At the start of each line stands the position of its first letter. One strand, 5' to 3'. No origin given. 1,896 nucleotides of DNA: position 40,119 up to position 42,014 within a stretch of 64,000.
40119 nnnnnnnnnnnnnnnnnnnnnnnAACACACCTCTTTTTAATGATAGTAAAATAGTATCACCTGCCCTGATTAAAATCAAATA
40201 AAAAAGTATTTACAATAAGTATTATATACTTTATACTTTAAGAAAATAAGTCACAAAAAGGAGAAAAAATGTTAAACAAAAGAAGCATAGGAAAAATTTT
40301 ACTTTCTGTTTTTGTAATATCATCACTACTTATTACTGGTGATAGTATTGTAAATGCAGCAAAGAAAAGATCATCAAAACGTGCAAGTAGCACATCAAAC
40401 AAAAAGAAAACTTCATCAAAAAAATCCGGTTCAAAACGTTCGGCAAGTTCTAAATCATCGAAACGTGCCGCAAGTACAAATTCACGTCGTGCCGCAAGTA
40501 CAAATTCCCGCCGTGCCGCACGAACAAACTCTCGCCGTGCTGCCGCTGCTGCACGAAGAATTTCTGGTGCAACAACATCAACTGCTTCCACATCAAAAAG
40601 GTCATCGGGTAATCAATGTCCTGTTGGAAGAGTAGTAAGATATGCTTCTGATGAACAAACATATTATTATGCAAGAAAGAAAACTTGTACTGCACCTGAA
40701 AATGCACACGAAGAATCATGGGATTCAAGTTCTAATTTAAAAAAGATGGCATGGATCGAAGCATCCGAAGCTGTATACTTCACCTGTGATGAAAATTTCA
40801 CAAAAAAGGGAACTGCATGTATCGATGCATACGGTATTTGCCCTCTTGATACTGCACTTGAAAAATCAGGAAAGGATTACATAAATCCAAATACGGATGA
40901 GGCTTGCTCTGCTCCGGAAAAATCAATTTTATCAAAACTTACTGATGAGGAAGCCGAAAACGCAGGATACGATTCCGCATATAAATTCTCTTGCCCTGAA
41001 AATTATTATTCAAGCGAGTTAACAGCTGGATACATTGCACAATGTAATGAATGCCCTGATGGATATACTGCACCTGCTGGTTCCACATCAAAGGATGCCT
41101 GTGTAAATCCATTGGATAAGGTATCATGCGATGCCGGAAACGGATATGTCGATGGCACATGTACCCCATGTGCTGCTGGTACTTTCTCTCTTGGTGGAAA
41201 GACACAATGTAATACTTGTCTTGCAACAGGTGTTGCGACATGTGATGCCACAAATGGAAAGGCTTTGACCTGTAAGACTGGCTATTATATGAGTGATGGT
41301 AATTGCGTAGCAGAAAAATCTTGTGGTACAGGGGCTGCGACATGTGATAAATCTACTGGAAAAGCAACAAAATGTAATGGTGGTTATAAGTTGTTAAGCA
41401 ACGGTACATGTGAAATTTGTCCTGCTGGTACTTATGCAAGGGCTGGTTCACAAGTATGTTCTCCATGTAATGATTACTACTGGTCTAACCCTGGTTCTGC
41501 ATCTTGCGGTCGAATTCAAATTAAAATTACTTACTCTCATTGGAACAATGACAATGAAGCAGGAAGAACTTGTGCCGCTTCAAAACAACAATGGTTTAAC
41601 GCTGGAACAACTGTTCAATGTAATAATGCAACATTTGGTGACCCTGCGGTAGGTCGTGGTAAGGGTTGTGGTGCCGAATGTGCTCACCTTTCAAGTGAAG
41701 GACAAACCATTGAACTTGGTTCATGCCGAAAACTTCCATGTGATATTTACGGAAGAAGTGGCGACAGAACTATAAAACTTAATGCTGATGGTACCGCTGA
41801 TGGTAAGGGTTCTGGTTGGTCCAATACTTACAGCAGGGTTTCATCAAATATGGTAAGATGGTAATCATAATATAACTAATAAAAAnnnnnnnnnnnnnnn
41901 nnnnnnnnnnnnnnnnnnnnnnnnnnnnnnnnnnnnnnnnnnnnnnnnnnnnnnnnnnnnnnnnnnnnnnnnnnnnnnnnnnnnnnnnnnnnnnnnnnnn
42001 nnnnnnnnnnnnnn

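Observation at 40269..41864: Eukaryote-like cysteine-rich repeat protein (CxxC..G.Y furin/GCC2-GCC3/VSP-type units) in a bacterial genome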

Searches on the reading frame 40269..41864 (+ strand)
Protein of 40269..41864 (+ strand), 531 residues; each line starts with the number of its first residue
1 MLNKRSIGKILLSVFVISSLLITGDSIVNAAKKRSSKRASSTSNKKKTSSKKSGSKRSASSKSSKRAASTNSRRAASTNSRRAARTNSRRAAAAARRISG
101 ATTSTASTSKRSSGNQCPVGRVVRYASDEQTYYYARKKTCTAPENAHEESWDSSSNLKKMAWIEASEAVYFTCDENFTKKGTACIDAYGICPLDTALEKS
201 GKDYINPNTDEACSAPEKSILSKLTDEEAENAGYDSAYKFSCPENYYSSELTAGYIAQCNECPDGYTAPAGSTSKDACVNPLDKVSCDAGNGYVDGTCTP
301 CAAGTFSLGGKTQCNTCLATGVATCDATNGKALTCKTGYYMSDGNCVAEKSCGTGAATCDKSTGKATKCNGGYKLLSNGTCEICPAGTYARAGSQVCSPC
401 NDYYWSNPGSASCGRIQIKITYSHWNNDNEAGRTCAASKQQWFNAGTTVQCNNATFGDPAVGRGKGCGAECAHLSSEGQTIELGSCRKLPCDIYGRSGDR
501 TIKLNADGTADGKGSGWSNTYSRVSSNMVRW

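Call 3: search_protein_families(library=pfam, proteins=[window:40269-41861:+], max_evalue=10)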
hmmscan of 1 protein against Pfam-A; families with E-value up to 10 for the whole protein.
window:40269-41861:+ (531 aa): 5 families
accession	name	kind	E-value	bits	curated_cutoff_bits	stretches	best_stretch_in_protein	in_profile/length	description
PF07562.20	NCD3G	-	1.7e-05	25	38.9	2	380-406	28-54/54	Nine Cysteines Domain of family 3 GPCR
PF23091.2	TNFR_ELAPOR1_6th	-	4.9e-05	23.6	33.2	2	368-400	1-32/41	ELAPOR1-like, TNF receptor-like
PF07699.19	Ephrin_rec_like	-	0.021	15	23.1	3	241-278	13-48/48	Tyrosine-protein kinase ephrin type A/B receptor-like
PF22251.1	PFF1_TM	-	0.94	9.4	32.3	1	11-162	99-234/300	Vacuolar membrane protease, transmembrane domain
PF01080.22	Presenilin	-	1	8.5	34.3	1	31-113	231-314/408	Presenilin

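Call 4: search_protein_families(library=ncbifam, proteins=[window:40269-41861:+], max_evalue=10)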
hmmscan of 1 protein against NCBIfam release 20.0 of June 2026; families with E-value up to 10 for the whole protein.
window:40269-41861:+ (531 aa): 8 families
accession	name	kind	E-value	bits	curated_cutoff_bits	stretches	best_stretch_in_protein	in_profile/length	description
NF041422.1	VirB10_subf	subfamily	0.068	12.7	400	1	5-115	55-172/404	VirB10/TraB/TrbI family type IV secretion system protein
NF047351.1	lipase_YSIRK_Sa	exception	0.11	10.8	650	1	13-121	17-121/704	YSIRK-targeted triacylglycerol lipase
NF004561.0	PRK05901.1-3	equivalog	0.42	9.6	582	1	32-111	54-137/537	RNA polymerase sigma factor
NF010381.0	PRK13808.1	equivalog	1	8.7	426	1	31-114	208-296/335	adenylate kinase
NF050100.1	SepX_GlpR_3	exception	1.6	8.5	150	1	33-97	36-101/209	divisome protein SepX/GlpR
NF008975.0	PRK12323.1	equivalog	2.4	6.7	875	1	32-170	378-518/709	DNA polymerase III subunit gamma/tau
NF004560.0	PRK05901.1-1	equivalog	2.8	6.9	711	1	30-130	8-108/516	RNA polymerase sigma factor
NF008871.0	PRK11907.1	equivalog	5.8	4.9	1266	1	9-107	13-107/814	bifunctional 2',3'-cyclic-nucleotide 2'-phosphodiesterase/3'-nucleotidase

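Call 6: find_homologous_proteins(query=window:40269-41861:+, max_evalue=0.001)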
Query window:40269-41861:+ (531 aa): 21 proteins with E <= 0.001 among 8000 candidates.
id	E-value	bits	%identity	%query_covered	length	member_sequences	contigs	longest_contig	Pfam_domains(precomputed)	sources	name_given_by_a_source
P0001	3.0e-100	355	53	60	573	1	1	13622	-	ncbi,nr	ncbi:MAG: hypothetical protein IJ638_02090 [Alphaproteobacteria bacterium]|nr:hypothetical protein [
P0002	6.0e-92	327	42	78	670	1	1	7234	-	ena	-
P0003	1.9e-91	326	36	88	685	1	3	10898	-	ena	-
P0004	3.6e-66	242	39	54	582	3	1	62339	PF07562.21,PF23091.3,PF07699.20,PF26010.1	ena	-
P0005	9.9e-66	241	33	98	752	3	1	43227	PF07699.20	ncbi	-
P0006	6.5e-64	235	39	47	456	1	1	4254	PF07562.21,PF23091.3,PF07699.20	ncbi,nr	ncbi:MAG: hypothetical protein IKP65_07215, partial [Alphaproteobacteria bacterium]|nr:hypothetical 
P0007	1.3e-63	234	44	46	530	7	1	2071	-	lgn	-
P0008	3.4e-60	223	38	57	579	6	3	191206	PF07562.21,PF23091.3,PF07699.20,PF26010.1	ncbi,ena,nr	ncbi:MAG: hypothetical protein J6J27_03485 [Alphaproteobacteria bacterium]|nr:hypothetical protein [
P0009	7.1e-59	218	38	66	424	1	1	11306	PF23091.3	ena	-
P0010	1.2e-47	181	39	51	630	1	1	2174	PF07699.20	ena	-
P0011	1.6e-45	174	44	48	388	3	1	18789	-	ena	-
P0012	3.4e-44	170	41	48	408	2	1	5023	-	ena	-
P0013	1.4e-43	168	45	31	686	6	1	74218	PF23091.3,PF07699.20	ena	-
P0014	2.4e-43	167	45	31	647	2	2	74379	PF23091.3,PF07699.20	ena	-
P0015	9.5e-42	162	41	41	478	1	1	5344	PF23091.3,PF07699.20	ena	-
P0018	5.7e-22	97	33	39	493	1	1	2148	PF07562.21,PF23091.3,PF07699.20,PF26010.1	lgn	-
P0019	1.3e-11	62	28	31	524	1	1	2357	-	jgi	jgi:syndecan 4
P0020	8.2e-9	53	39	27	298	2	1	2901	-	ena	-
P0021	5.0e-4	37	49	6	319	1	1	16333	-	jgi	jgi:hypothetical protein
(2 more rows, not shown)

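Call 18: search_protein_families(library=pfam, proteins=[P0001, P0002, P0004, P0005, P0008, P0013, P0011, P0019, P0020, P0021], max_evalue=0.01)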
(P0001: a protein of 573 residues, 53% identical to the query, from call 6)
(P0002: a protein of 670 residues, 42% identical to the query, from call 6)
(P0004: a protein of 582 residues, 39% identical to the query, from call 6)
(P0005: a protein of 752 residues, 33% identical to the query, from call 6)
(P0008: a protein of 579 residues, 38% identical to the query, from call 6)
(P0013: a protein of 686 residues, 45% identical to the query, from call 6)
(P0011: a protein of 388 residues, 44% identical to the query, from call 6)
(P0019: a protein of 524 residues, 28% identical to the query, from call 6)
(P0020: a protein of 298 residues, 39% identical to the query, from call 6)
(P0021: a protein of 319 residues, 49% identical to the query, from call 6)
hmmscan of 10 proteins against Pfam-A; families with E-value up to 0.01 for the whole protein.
P0001 (573 aa): 0 families

P0002 (670 aa): 3 families
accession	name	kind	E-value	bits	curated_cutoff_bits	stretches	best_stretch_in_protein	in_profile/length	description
PF23091.2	TNFR_ELAPOR1_6th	-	2.5e-05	24.5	33.2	1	400-434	2-35/41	ELAPOR1-like, TNF receptor-like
PF07699.19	Ephrin_rec_like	-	0.0028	17.8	23.1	1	408-434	8-34/48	Tyrosine-protein kinase ephrin type A/B receptor-like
PF07562.20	NCD3G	-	0.0096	16.2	38.9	0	411-436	29-53/54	Nine Cysteines Domain of family 3 GPCR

P0004 (582 aa): 3 families
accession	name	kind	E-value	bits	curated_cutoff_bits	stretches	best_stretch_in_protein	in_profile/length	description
PF07699.19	Ephrin_rec_like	-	2.4e-13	50.1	23.1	2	385-418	1-35/48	Tyrosine-protein kinase ephrin type A/B receptor-like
PF23091.2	TNFR_ELAPOR1_6th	-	4.9e-09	36.4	33.2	2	249-285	2-36/41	ELAPOR1-like, TNF receptor-like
PF07562.20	NCD3G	-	1.8e-08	34.6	38.9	2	246-287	7-54/54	Nine Cysteines Domain of family 3 GPCR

P0005 (752 aa): 2 families
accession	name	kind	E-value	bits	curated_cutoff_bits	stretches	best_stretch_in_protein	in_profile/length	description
PF07699.19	Ephrin_rec_like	-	5.6e-06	26.5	23.1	1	467-503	1-35/48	Tyrosine-protein kinase ephrin type A/B receptor-like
PF23091.2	TNFR_ELAPOR1_6th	-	0.00017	21.8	33.2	1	470-503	7-36/41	ELAPOR1-like, TNF receptor-like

P0008 (579 aa): 3 families
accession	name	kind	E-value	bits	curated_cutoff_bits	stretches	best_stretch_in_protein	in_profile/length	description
PF07699.19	Ephrin_rec_like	-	1.1e-13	51.1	23.1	2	382-416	1-36/48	Tyrosine-protein kinase ephrin type A/B receptor-like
PF23091.2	TNFR_ELAPOR1_6th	-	1.6e-11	44.4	33.2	2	262-297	2-35/41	ELAPOR1-like, TNF receptor-like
PF07562.20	NCD3G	-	1.6e-08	34.7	38.9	1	259-300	7-54/54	Nine Cysteines Domain of family 3 GPCR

P0013 (686 aa): 4 families
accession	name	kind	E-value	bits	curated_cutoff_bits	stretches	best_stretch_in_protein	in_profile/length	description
PF07699.19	Ephrin_rec_like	-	5.9e-13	48.8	23.1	2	381-411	1-31/48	Tyrosine-protein kinase ephrin type A/B receptor-like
PF23091.2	TNFR_ELAPOR1_6th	-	1.1e-05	25.7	33.2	1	362-398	2-36/41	ELAPOR1-like, TNF receptor-like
PF00020.24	TNFR_c6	-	0.00073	20.3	29.4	0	394-411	1-18/39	TNFR/NGFR cysteine-rich region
PF07562.20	NCD3G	-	0.0027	18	38.9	0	375-399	29-53/54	Nine Cysteines Domain of family 3 GPCR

P0011 (388 aa): 0 families

P0019 (524 aa): 0 families

P0020 (298 aa): 1 family
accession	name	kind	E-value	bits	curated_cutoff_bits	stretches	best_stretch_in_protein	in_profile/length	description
PF23091.2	TNFR_ELAPOR1_6th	-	0.0044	17.3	33.2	1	85-116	5-36/41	ELAPOR1-like, TNF receptor-like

P0021 (319 aa): 0 families

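Call 20: search_protein_representatives(protein=window:40269-41861:+)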
Query: 531 residues. Proteins with E-value up to 0.001 (for the whole library): 157; up to 1e-10: 60; up to 1e-30: 11. The best 150 are listed.
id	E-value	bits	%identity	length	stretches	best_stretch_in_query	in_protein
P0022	2.6e-123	429.3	99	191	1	341-531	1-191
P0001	9.7e-101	354.8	56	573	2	1-280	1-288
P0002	1.9e-92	327.4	46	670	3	3-360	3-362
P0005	3.1e-66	240.9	39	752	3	241-531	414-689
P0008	1.1e-60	222.6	44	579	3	110-288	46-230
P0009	2.2e-59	218.3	49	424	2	35-281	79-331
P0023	2.9e-53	198.1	45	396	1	86-313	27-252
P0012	1.1e-44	169.9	45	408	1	26-296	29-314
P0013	4.4e-44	167.9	43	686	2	28-279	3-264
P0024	2.8e-38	148.7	35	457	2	40-278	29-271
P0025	4.2e-36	141.5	50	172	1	373-520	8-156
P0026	1.4e-30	123.3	46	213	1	367-510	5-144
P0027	5.4e-30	121.4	48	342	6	253-317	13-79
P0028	1.3e-29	120.1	36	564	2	328-531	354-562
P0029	1.6e-29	119.8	35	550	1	9-279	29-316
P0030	1.1e-28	117.1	37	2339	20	299-413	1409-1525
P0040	1.8e-20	90.0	41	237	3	380-528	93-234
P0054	1.4e-15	73.8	48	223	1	352-509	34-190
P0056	1.2e-14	70.7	44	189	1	369-520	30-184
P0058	7.8e-14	68.1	47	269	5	256-317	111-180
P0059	1.0e-13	67.7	49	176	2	272-344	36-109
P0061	3.7e-13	65.8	47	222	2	320-400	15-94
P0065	1.7e-12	63.7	34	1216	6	240-415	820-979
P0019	4.1e-12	62.4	40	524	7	313-373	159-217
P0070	7.2e-12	61.6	47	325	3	354-416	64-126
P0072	4.9e-11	58.8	39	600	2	297-434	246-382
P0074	3.6e-10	56.0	44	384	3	296-400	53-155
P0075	4.1e-10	55.8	35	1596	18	241-416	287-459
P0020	2.6e-09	53.1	49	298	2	273-343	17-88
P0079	3.5e-09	52.7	34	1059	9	298-413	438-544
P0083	8.7e-09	51.4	35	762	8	295-413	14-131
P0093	1.3e-07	47.6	42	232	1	367-457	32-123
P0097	2.1e-07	46.9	48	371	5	438-474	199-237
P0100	3.4e-07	46.1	33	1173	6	297-415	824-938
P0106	1.2e-06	44.4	44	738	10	448-480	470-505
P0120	1.5e-05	40.8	54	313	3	439-475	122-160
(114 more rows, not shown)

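Call 26: find_encoding_contigs(protein=window:40269-41864:+, flank=10000, max_places=4)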
Protein window:40269-41864:+ (531 aa): 1 contig read that carries it; 1 place shown.
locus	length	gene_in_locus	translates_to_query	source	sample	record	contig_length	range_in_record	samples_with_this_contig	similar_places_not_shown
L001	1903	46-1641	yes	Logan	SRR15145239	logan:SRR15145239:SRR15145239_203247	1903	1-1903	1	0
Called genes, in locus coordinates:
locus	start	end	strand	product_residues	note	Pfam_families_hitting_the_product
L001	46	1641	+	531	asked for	PF07562:NCD3G (faint)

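Call 27: find_encoding_contigs(protein=P0040, flank=8000, max_places=3)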
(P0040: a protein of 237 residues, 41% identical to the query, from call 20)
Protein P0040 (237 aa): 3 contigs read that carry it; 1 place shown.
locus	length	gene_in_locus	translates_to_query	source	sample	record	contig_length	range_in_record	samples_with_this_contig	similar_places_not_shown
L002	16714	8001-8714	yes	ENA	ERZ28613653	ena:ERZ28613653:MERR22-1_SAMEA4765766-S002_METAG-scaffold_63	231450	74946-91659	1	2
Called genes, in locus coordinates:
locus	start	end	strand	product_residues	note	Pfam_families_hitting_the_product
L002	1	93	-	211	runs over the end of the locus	-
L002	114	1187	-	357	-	PF01555:N6_N4_Mtase, PF18755:RAMA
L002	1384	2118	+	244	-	PF01027:Bax1-I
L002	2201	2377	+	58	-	PF13237:Fer4_10, PF00037:Fer4 (weak), PF14697:Fer4_21, PF12838:Fer4_7, PF13187:Fer4_9, PF25160:LdpA_Fe-S-bd (weak), PF12797:Fer4_2 (weak), PF00037:Fer4, +7 more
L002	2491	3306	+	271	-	PF00149:Metallophos (weak), PF13277:YmdB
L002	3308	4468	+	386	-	PF02463:SMC_N, PF13175:AAA_15, PF13476:AAA_23, PF13304:AAA_21 (weak)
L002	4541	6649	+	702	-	PF02534:T4SS-DNA_transf, PF10412:TrwB_AAD_bind, PF12696:TraG-D_C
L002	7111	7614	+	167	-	-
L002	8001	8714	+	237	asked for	PF07562:NCD3G (faint), PF26010:DUF8003 (faint), PF07699:Ephrin_rec_like, PF23091:TNFR_ELAPOR1_6th (weak), PF07699:Ephrin_rec_like (weak)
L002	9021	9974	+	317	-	PF01501:Glyco_transf_8, PF18404:Glyco_transf_24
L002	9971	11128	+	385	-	PF00534:Glycos_transf_1, PF13692:Glyco_trans_1_4, PF13524:Glyco_trans_1_2 (weak)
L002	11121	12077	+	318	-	PF13641:Glyco_tranf_2_3, PF00535:Glycos_transf_2, PF10111:Glyco_tranf_2_2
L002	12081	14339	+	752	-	PF00037:Fer4 (faint), PF12838:Fer4_7 (weak), PF04432:FrhB_FdhB_C, PF04230:PS_pyruv_trans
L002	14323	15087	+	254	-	PF01522:Polysacc_deac_1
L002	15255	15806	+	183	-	PF07661:MORN_2 (weak)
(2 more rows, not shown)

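Call 28: find_related_loci(query=A1, collection=genome_contigs, flank=6000)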
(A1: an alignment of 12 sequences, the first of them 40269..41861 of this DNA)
Query A1 (531 aa) in genome_contigs; peptide patterns used: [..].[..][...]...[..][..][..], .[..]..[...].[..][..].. (x = any residue, [..] = any of these).
177 stretches matched a pattern; 5 encode a relative of the query (tblastn E <= 1e-3); 5 distinct loci.
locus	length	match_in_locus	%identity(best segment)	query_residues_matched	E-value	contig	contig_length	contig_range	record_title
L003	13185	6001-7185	38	110-413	9e-67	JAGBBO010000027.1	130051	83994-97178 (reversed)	MAG: Alphaproteobacteria bacterium isolate RGIG8969 Water_deer_Rectum-2__c312840, whole genome shotgun sequence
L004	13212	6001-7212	32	9-431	4e-43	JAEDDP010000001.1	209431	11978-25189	MAG: Alphaproteobacteria bacterium isolate MAG035 NODE_15_length_209431_cov_7.402763, whole genome shotgun sequence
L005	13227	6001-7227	34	24-386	3e-40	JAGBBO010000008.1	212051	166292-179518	MAG: Alphaproteobacteria bacterium isolate RGIG8969 Water_deer_Rectum-2__c45778, whole genome shotgun sequence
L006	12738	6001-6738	34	61-314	6e-27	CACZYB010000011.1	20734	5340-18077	MAG: uncultured proteobacterium isolate RUG13061 genome assembly, contig: RUG13061_asm_11, whole genome shotgun sequence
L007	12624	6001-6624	33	114-307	7e-26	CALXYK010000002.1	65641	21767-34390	MAG: uncultured Alphaproteobacteria bacterium isolate E20__bin364 genome assembly, contig: E20__k127_2777805, whole geno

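Call 39: search_solved_structures(query=window:40581-41861:+, max_evalue=1, show_alignments=2)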
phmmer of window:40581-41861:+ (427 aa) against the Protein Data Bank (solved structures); distinct sequences matched with E-value up to 1: 0.
